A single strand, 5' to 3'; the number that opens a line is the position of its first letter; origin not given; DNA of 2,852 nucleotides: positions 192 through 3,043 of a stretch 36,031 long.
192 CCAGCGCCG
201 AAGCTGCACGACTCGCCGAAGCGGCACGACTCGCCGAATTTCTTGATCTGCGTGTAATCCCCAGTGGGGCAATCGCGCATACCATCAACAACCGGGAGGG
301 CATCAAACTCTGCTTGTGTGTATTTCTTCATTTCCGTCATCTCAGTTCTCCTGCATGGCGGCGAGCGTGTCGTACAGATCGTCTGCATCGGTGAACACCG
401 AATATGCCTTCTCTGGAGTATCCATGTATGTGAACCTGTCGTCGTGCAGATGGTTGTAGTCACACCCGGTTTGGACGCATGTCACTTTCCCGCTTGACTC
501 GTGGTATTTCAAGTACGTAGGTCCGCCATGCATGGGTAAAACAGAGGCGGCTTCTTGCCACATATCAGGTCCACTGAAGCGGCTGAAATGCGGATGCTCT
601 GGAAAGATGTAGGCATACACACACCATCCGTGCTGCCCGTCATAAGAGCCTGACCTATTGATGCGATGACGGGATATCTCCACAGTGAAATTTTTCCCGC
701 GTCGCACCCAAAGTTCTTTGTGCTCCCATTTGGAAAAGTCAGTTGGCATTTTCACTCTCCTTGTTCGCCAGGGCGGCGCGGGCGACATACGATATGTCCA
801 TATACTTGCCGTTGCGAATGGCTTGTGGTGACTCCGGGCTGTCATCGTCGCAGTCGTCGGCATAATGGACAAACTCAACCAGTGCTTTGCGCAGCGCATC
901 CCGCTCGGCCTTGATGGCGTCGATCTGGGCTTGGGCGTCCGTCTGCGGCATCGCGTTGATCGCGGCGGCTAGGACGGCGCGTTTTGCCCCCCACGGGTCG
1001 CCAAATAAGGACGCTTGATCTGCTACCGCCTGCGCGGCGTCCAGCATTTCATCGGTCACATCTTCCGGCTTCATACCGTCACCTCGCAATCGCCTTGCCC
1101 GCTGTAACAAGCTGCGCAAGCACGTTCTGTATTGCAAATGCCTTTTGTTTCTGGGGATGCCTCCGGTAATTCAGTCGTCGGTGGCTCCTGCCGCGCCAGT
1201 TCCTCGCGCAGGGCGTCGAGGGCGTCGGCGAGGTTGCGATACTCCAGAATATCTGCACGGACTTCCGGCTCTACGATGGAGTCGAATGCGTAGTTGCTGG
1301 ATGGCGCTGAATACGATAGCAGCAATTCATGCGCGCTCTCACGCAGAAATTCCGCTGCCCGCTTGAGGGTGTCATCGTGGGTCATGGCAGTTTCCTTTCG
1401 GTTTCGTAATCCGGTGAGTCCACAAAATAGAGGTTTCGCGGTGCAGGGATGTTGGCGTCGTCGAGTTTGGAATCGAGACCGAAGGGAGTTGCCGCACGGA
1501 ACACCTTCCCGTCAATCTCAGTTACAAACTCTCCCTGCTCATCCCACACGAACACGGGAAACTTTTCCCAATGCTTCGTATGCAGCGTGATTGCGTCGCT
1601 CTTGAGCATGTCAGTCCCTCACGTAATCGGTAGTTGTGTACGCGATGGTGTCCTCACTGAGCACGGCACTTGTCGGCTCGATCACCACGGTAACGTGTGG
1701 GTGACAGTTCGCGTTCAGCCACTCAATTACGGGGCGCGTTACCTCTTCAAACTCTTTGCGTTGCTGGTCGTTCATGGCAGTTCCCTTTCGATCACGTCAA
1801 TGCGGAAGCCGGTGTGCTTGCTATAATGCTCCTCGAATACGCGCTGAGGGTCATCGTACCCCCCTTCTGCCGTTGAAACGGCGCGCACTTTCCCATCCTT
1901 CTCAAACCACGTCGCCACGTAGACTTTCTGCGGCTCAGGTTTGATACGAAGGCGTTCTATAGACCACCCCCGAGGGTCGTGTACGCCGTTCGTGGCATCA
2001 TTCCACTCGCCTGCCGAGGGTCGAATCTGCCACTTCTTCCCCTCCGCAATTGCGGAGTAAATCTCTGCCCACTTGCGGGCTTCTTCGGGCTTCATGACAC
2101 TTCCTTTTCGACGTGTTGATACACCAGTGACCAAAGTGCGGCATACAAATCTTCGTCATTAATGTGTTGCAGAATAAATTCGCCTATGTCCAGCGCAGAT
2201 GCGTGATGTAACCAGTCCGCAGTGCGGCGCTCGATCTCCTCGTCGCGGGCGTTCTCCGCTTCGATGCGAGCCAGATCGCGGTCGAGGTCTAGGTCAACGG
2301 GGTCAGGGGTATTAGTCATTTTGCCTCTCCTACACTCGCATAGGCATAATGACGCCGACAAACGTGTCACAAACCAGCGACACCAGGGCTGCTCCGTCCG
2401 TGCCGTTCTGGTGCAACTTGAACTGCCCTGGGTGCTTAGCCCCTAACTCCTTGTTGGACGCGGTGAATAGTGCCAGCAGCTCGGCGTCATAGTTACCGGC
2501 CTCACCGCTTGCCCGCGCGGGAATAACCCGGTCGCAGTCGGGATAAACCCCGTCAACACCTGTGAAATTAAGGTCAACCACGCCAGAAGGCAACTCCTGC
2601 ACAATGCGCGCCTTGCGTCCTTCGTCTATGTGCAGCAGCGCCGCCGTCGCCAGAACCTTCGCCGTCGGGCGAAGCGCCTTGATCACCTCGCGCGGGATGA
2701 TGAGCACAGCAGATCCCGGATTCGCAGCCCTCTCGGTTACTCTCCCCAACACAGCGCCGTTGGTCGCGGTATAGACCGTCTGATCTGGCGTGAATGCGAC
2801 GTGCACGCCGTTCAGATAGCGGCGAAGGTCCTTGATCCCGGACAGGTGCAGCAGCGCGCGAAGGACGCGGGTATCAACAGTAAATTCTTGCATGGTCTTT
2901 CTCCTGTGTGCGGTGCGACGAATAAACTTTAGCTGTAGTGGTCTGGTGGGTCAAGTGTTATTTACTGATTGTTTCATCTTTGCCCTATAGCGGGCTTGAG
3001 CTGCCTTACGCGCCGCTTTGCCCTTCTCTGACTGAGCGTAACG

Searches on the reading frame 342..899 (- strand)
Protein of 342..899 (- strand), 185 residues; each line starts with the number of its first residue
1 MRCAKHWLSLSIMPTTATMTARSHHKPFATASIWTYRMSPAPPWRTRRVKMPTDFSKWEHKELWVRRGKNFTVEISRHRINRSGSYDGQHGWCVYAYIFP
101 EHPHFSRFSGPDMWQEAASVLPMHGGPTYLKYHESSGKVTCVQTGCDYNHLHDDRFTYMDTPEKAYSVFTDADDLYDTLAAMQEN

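Call 17: search_protein_families(library=pfam, proteins=[window:342-899:-], max_evalue=0.001)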
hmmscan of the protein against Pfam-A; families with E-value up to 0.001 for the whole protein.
window:342-899:- (185 aa): 0 families

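Call 59: search_protein_families(library=padloc, proteins=[window:342-899:-], max_evalue=0.01)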
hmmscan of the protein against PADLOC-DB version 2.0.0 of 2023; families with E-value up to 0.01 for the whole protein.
window:342-899:- (185 aa): 0 families

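Call 72: find_encoding_contigs(protein=window:342-899:-, flank=3000, max_places=10)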
Protein window:342-899:- (185 aa): no gene with exactly this product is on record in the collection.

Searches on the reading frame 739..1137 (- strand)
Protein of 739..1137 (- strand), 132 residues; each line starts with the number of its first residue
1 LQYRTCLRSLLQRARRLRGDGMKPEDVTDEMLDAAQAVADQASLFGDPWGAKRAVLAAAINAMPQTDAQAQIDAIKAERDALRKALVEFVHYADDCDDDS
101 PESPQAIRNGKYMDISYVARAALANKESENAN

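Call 17: search_protein_families(library=pfam, proteins=[window:739-1137:-], max_evalue=0.001)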
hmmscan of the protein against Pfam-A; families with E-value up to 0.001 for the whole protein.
window:739-1137:- (132 aa): 0 families

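Call 59: search_protein_families(library=padloc, proteins=[window:739-1137:-], max_evalue=0.01)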
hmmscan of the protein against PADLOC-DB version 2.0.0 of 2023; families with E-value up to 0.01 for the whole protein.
window:739-1137:- (132 aa): 0 families

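Call 80: search_protein_families(library=phrogs, proteins=[window:739-1137:-], max_evalue=0.001)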
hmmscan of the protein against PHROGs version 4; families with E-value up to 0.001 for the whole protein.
window:739-1137:- (132 aa): 1 family
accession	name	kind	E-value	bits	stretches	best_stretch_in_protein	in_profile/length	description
phrog_33912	-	unknown function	8.9e-05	23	1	28-99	73-141/354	-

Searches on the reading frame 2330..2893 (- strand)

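Call 17: search_protein_families(library=pfam, proteins=[window:2330-2893:-], max_evalue=0.001)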
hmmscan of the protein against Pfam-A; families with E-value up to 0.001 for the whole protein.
window:2330-2893:- (187 aa): 0 families

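Call 59: search_protein_families(library=padloc, proteins=[window:2330-2893:-], max_evalue=0.01)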
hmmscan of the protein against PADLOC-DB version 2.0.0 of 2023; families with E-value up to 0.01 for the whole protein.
window:2330-2893:- (187 aa): 0 families

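Call 80: search_protein_families(library=phrogs, proteins=[window:2330-2893:-], max_evalue=0.001)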
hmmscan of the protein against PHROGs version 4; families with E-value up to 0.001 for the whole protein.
window:2330-2893:- (187 aa): 2 families
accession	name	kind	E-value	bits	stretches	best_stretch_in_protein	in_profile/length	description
phrog_3007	-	DNA, RNA and nucleotide metabolism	8.6e-27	95.1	1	4-187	3-186/190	RusA-like Holliday junction resolvase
phrog_947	-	DNA, RNA and nucleotide metabolism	7e-08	32.8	1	5-141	129-263/368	DNA polymerase processivity factor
